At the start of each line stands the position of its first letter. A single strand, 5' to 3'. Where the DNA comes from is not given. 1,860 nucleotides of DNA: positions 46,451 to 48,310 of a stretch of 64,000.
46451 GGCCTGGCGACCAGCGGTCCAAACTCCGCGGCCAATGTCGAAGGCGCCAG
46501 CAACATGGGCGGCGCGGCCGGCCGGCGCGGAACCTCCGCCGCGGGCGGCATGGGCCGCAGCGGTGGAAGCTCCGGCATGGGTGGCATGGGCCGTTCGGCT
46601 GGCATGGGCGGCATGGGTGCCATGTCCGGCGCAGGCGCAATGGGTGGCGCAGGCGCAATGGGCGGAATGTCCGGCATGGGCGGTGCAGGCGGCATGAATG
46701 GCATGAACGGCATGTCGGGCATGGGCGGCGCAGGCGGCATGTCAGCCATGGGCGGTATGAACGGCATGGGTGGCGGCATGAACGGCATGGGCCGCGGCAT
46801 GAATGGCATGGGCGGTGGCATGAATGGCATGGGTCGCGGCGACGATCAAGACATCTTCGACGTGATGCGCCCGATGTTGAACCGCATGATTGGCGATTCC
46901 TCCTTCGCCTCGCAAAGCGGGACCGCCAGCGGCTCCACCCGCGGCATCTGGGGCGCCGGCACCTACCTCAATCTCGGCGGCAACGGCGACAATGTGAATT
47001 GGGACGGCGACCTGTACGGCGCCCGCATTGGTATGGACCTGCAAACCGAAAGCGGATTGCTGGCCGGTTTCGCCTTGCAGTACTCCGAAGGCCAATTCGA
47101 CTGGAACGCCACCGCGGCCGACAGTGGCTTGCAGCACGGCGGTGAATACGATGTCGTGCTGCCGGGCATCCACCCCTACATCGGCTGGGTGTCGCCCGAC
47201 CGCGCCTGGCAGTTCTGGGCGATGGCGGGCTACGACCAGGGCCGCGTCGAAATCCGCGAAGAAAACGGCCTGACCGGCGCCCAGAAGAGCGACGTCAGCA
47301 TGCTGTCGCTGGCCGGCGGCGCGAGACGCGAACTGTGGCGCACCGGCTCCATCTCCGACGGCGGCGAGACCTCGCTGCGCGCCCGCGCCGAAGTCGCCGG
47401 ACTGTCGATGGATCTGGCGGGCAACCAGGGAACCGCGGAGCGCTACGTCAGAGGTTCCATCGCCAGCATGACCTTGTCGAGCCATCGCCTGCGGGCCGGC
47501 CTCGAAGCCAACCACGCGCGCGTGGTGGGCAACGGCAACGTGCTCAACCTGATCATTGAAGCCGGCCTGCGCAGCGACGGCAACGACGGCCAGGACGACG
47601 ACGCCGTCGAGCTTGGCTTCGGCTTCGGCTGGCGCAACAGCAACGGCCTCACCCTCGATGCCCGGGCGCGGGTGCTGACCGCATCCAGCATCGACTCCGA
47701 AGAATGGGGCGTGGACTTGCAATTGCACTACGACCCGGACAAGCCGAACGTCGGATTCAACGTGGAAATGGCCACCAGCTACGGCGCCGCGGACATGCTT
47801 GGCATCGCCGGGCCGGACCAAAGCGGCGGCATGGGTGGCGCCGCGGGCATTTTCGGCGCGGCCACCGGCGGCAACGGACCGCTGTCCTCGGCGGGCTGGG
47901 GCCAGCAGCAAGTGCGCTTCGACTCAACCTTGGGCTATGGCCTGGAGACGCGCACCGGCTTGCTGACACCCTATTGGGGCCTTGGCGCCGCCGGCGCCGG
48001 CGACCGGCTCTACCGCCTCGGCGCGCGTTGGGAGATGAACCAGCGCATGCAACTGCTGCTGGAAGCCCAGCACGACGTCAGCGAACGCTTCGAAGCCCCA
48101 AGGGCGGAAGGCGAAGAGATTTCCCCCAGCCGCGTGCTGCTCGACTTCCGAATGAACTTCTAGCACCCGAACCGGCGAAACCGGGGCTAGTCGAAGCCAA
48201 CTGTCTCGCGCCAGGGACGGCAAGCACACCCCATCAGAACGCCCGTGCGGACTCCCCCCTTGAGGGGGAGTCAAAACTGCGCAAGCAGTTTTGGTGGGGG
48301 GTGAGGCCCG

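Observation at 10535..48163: ~12.5k-codon single gene joining a Sec signal, an FN3/Ig/cadherin 'stalk' and a C-terminal autotransporter-type barrel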

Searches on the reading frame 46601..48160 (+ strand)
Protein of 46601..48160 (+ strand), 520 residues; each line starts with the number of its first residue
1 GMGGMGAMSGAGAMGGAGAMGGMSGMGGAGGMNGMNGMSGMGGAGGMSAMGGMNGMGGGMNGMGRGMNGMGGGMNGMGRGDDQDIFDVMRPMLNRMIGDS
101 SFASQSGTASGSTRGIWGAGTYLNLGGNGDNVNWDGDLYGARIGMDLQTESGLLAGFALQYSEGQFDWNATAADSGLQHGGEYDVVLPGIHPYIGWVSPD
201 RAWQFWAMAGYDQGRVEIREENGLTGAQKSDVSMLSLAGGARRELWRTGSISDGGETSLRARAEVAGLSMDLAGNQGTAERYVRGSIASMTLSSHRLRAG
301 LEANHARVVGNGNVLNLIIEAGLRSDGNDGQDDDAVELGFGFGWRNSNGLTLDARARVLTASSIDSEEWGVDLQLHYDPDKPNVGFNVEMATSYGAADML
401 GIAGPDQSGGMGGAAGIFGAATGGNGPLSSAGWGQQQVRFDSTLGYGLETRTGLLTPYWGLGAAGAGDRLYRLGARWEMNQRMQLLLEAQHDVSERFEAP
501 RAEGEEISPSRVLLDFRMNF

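Call 6: search_protein_families(library=pfam, proteins=[window:46601-48160:+], max_evalue=10)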
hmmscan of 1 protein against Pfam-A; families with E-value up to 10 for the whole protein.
window:46601-48160:+ (520 aa): 1 family
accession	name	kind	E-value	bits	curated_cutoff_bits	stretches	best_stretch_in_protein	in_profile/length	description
PF03797.25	Autotransporter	-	1.1e-05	25.8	26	1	119-333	6-208/255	Autotransporter beta-domain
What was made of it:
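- It drops to 25.8 bits, below the cut-off, when a 520-aa slice is scanned (call 6).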

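Call 7: search_solved_structures(query=window:46601-48160:+, max_evalue=10, show_alignments=2)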
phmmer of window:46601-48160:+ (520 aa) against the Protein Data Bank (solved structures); distinct sequences matched with E-value up to 10: 2.
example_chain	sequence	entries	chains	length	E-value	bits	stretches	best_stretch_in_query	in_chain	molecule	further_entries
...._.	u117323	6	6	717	4.9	8.9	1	7-49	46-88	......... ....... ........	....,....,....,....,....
6zbj_A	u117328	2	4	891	6.4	8.5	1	7-49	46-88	Precursor of the major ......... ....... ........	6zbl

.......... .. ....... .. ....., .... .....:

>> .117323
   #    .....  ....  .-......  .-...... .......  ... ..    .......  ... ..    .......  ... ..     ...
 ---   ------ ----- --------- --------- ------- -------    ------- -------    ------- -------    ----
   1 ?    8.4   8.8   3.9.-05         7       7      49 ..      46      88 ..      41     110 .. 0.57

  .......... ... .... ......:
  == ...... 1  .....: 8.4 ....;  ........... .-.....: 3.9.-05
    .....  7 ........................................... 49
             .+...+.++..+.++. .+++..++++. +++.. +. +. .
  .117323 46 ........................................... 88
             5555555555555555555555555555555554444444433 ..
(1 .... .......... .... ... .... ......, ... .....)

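Call 8: search_protein_families(library=ncbifam, proteins=[window:46601-48160:+], max_evalue=1)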
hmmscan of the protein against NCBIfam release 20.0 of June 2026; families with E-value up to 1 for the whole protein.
window:46601-48160:+ (520 aa): 1 family
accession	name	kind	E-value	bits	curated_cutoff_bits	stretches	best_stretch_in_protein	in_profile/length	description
NF009133.0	PRK12486.1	equivalog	0.16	10.8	410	1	275-340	199-262/369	dimethylsulfoniopropionate demethylase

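Call 9: find_homologous_proteins(query=window:46871-48160:+, max_evalue=0.001)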
Query window:46871-48160:+ (430 aa): 1 proteins with E <= 0.001 among 8000 candidates.
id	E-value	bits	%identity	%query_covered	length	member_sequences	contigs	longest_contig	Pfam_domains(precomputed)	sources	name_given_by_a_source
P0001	2.0e-8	52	27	94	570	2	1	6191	PF03797.26,PF05345.19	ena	-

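Call 16: search_protein_representatives(protein=window:46871-48160:+)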
Query: 430 residues. Proteins with E-value up to 0.001 (for the whole library): 2902; up to 1e-10: 1652; up to 1e-30: 194. The best 150 are listed.
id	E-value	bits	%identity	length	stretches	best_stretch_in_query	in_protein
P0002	2.1e-175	600.3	65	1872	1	2-430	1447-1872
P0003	7.8e-60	219.4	39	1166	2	6-401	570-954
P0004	2.8e-56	207.7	40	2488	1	8-399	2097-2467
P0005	4.1e-50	187.4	39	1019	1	3-401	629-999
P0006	4.7e-49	183.9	41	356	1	41-400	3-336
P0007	9.7e-49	182.8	39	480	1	64-404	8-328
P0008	2.8e-47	178.0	40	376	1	16-403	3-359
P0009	3.6e-46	174.4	33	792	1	23-404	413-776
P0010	4.7e-44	167.4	34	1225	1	5-400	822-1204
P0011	8.4e-43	163.3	38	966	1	7-401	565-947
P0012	8.3e-42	160.0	37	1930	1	5-400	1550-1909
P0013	1.6e-41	159.1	37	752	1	23-400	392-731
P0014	1.0e-40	156.4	35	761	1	7-397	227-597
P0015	1.2e-40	156.1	36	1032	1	24-414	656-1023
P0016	2.3e-40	155.3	35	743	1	4-404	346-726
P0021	1.2e-39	152.9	37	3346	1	6-398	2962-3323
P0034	6.7e-38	147.1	35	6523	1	3-404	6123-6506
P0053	2.1e-36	142.1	32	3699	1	4-406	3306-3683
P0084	8.5e-35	136.9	37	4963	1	24-401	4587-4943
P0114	1.9e-33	132.4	35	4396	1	2-403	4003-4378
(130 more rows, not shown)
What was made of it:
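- In the listed hits the domain lies at the C-terminus, in proteins up to 6,523 aa (call 16).
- Tried and rejected: The exhaustive HMMER scan (call 16) was needed.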

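Call 22: search_protein_families(library=pfam, alignment_id=A1, max_evalue=0.01)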
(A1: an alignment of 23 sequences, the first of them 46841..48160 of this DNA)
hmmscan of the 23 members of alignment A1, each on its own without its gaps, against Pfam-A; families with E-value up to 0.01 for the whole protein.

A. member 1, window:46841-48160:+ (440 aa): 2 families
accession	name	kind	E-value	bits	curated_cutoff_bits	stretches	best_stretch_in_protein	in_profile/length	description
PF03797.25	Autotransporter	-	1.7e-06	28.4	26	1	39-251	6-207/255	Autotransporter beta-domain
PF19628.4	DUF6132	-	0.0084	16.2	23.2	0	330-353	17-40/60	Family of unknown function (DUF6132)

B. families by the number of members that match (of 23 scanned): 3 families
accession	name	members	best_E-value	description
PF03797.25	Autotransporter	23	6.8e-16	Autotransporter beta-domain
PF13505.12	OMP_b-brl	1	0.0013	Outer membrane protein beta-barrel domain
PF19628.4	DUF6132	1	0.0084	Family of unknown function (DUF6132)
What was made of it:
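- On Type Va classical autotransporter: 28.4 bits against a cut-off of 26 on the 440-aa slice (call 22), but 25.8 bits on a 520-aa slice (call 6). All 23 of 23 family members hit, best E 6.8e-16 (call 22).
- PF03797 hits the window domain at 28.4 bits against a cut-off of 26, and hits 23 of 23 aligned family members, best E 6.8e-16 (call 22).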

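Call 23: search_solved_structures(query=A1, max_evalue=1, show_alignments=1)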
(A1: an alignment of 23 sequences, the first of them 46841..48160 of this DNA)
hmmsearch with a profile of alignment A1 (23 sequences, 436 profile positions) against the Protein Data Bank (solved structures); distinct sequences matched with E-value up to 1: 0.
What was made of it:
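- NCBIfam autotransporter models do not hit it (call 8), and there is no sequence-level PDB hit (calls 7, 23).
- Tried and rejected: PDB sequence searches gave only low-complexity matches, or none (calls 7, 23).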

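Call 28: find_related_loci(query=window:46871-48160:+, collection=genome_contigs, flank=10000)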
Query window:46871-48160:+ (430 aa) in genome_contigs; peptide patterns used: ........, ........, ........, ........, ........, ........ (x = any residue, [..] = any of these).
117 stretches matched a pattern, but none encodes a relative of the query by tblastn (E <= 1e-3).

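Call 29: predict_structure(alignment_id=A1)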
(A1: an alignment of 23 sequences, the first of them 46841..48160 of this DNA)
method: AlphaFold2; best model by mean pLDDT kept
length: 440 residues; sequences in the alignment: 23
mean_pLDDT: 76.0   pTM: 0.70
mean pLDDT of the five models: 76.0, 72.1, 69.5, 69.5, 67.6
residues with pLDDT >= 90: 104; 70-90: 209; 50-70: 77; < 50: 50
segments of 3 or more residues with pLDDT < 50: 1-3, 317-355, 418-420
pLDDT, mean of each block of 10 residues (from residue 1): 50 60 69 77 69 81 87 90 88 81 91 91 91 91 76 92 86 80 89 71 67 88 91 89 85 84 86 78 65 73 76 56 35 43 36 54 87 91 76 90 86 63 57 78
secondary structure, 60 per line:
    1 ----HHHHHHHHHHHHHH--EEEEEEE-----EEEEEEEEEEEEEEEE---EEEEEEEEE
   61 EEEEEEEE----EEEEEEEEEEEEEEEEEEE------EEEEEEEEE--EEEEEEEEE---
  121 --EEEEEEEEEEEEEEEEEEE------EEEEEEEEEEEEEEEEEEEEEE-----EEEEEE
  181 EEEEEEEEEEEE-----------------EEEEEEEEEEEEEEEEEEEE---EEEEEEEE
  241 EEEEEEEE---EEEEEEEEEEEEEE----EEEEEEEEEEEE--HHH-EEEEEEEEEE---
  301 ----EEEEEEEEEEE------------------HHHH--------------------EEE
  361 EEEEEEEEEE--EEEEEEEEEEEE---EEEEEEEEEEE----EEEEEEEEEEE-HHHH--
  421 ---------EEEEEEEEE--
elements in order: H5-18 E21-27 E33-48 E52-68 E73-91 E98-106 E109-117 E123-141 E148-169 E175-192 E210-229 E233-248 E252-265 E270-281 E288-297 E305-315 H334-337 E358-370 E373-384 E388-398 E403-413 H415-418 E430-438

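Call 31: fold_search(model_id=the predicted structure, library=pdb)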
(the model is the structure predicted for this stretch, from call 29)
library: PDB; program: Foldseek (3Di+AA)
matches with E <= 10: 763; with E <= 0.001: 94
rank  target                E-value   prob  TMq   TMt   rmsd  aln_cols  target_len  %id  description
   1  5nec_B                9.1e-07  1.00  0.41  0.30  14.5       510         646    9  Crystal structure of the siderophore receptor PiuD from Pseudomonas aeruginosa (released 2018-02-07)
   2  6h7v_A                9.1e-07  1.00  0.43  0.31  15.3       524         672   12  Crystal structure of BauA, the Ferric preacinetobactin receptor from Acinetobacter baumannii (released 2018-10-10)
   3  5fok_B                2.0e-06  1.00  0.42  0.31  14.6       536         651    8  Crystal structure of the siderophore receptor PiuA from Pseudomonas aeruginosa (released 2016-05-11)
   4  6h7v_B                3.6e-06  1.00  0.43  0.31  16.4       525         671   12  Crystal structure of BauA, the Ferric preacinetobactin receptor from Acinetobacter baumannii (released 2018-10-10)
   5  5fok_A                4.9e-06  1.00  0.41  0.30  14.9       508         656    7  Crystal structure of the siderophore receptor PiuA from Pseudomonas aeruginosa (released 2016-05-11)
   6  9oaa_T                5.7e-06  1.00  0.35  0.22  16.6       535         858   10  The structure of TdfH from Neisseria gonorrhoeae (released 2026-01-21)
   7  6h7f_A                7.2e-06  1.00  0.41  0.30  15.4       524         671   13  Crystal structure of BauA, the Ferric preacinetobactin receptor from Acinetobacter baumannii in complex with Fe3+-Prea (released 2018-10-10)
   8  3qq2_B                8.0e-06  1.00  0.33  0.51   6.8       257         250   17  Crystal Structure of the Beta Domain of the Bordetella Autotransporter Brka (released 2011-04-13)
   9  5iva_A                9.3e-06  1.00  0.24  0.20  20.6       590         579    9  The LPS Transporter LptDE from Pseudomonas aeruginosa, core complex (released 2016-05-18)
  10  3qq2_A                1.4e-05  1.00  0.34  0.52   6.7       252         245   15  Crystal Structure of the Beta Domain of the Bordetella Autotransporter Brka (released 2011-04-13)
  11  5nec_A                1.7e-05  1.00  0.42  0.32  14.2       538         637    9  Crystal structure of the siderophore receptor PiuD from Pseudomonas aeruginosa (released 2018-02-07)
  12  5fp1                  2.4e-05  1.00  0.41  0.29  12.4       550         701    8  Crystal structure of the siderophore receptor PiuA from Acinetobacter baumannii (released 2016-05-11)
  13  3qq2_C                2.7e-05  1.00  0.33  0.51   7.6       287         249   16  Crystal Structure of the Beta Domain of the Bordetella Autotransporter Brka (released 2011-04-13)
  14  1nqg                  5.2e-05  1.00  0.39  0.31  15.1       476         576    9  OUTER MEMBRANE COBALAMIN TRANSPORTER (BTUB) FROM E. COLI, WITH BOUND CALCIUM (released 2003-04-29)
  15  5mzs                  7.0e-05  1.00  0.39  0.26  19.0       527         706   12  Crystal structure of the ferric enterobactin receptor (PfeA) mutant (R480A_Q482A) from Pseudomonas aeruginosa (released 2018-02-14)
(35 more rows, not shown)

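Call 35: find_homologous_proteins(query=A1, max_evalue=1e-10)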
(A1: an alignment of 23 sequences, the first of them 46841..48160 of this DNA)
Query A1 (23 sequences) (440 aa, profile of the alignment): 3 proteins with E <= 1e-10 among 8000 candidates.
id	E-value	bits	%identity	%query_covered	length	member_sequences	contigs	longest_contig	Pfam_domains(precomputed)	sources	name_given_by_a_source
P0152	8.2e-130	452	32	90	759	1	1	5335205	-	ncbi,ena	-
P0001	2.9e-69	252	27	92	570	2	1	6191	PF03797.26,PF05345.19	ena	-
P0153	1.9e-54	203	29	82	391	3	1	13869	-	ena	-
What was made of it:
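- Tried and rejected: With the C-terminal domain alone and with alignment A1 they returned only 1 and 3 proteins (calls 9, 35).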

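Call 36: find_encoding_contigs(protein=P0152, flank=6000, max_places=3)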
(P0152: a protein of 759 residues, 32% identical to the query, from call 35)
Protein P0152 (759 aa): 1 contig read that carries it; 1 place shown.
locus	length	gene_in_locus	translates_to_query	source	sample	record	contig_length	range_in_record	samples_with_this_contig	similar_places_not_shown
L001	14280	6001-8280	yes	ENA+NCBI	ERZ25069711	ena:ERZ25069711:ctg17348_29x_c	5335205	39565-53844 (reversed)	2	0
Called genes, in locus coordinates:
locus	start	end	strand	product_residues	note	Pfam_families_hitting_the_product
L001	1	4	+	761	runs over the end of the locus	PF01315:Ald_Xan_dh_C, PF02738:MoCoBD_1, PF20256:MoCoBD_2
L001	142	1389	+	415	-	PF07690:MFS_1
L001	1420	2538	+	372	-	PF02423:OCD_Mu_crystall, PF01488:Shikimate_DH (weak)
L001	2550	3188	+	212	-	PF00730:HhH-GPD, PF00633:HHH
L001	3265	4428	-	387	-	PF02515:CoA_transf_3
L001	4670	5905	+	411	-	PF12973:Cupin_7 (faint), PF07883:Cupin_2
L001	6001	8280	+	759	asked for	-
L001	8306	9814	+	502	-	PF06277:EutA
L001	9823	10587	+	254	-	PF00378:ECH_1, PF16113:ECH_2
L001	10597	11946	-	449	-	PF13173:AAA_14, PF13635:DUF4143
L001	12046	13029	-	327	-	PF02779:Transket_pyr, PF02780:Transketolase_C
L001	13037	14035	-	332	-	PF00676:E1_dh, PF02775:TPP_enzyme_C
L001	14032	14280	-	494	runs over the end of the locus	PF00501:AMP-binding, PF13193:AMP-binding_C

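Call 48: search_protein_families(library=pfam, alignment_id=A3, max_evalue=0.0001)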
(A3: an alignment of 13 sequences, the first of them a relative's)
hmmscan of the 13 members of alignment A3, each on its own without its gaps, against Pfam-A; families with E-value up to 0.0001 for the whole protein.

A. member 1, P0084 (4963 aa): 13 families
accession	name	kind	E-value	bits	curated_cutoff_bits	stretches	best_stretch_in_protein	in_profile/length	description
PF13205.12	Big_5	-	5.7e-231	750.6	23.6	27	917-1028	2-104/105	Bacterial Ig-like domain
PF04234.18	CopC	-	3.4e-58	195.1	23.3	0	923-1005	6-73/92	CopC domain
PF00041.27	fn3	-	8.5e-52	173.8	25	4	249-333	2-80/84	Fibronectin type III domain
PF13750.12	Big_3_3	-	3.9e-34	118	27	0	2378-2432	10-60/157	Bacterial Ig-like domain (group 3)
PF19078.6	Big_12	-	2.8e-32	111.4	27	1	432-518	5-91/102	Bacterial Ig-like domain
PF00028.23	Cadherin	-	4.6e-30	104.3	28.8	2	4394-4482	1-93/93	Cadherin domain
PF24837.1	AMIN-like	-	6.1e-26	91.5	27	0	1117-1188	27-96/129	AMIN-like domain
PF22076.2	Cep192_D6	-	2.2e-25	89.3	35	0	1140-1180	33-73/101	Cep192 domain 6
PF25059.1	FN3_DSCAM-DSCAML_C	-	1.6e-21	76.9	39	1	271-327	15-70/89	DSCAM/DSCAML C-terminal Fn3-like domain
PF23887.1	Phage_Gene47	-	2.2e-09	37.2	27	0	1283-1320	3-40/65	Phage L5 gene 47-like protein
PF16656.11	Pur_ac_phosph_N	-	1e-08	36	30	0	250-332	1-90/93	Purple acid Phosphatase, N-terminal domain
PF03797.25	Autotransporter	-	6.6e-08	33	26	1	4589-4798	1-209/255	Autotransporter beta-domain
PF16389.11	DUF4998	-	9.3e-05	22.5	29.1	0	728-806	18-98/199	Domain of unknown function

B. families by the number of members that match (of 13 scanned): 68 families (the first 25 are shown)
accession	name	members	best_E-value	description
PF00041.27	fn3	7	1.2e-132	Fibronectin type III domain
PF05345.18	He_PIG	5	1.6e-153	Putative Ig domain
PF03160.20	Calx-beta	5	2.3e-149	Calx-beta domain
PF22352.2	K319L-like_PKD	5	2.7e-122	K319L-like, PKD domain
PF25059.1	FN3_DSCAM-DSCAML_C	4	6.1e-66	DSCAM/DSCAML C-terminal Fn3-like domain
PF17963.7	Big_9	4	5.6e-47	Bacterial Ig domain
PF00028.23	Cadherin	3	1.1e-75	Cadherin domain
PF03797.25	Autotransporter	3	1.1e-12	Autotransporter beta-domain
PF19078.6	Big_12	2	2.7e-117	Bacterial Ig-like domain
PF13855.12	LRR_8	2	5.4e-84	Leucine rich repeat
PF00801.26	PKD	2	5.8e-82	PKD domain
PF16656.11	Pur_ac_phosph_N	2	1.5e-57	Purple acid Phosphatase, N-terminal domain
PF12733.13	Cadherin-like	2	1.4e-51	Cadherin-like beta sandwich domain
PF18911.6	PKD_4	2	5.6e-49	PKD domain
PF07495.19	Y_Y_Y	2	3.2e-45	Y_Y_Y domain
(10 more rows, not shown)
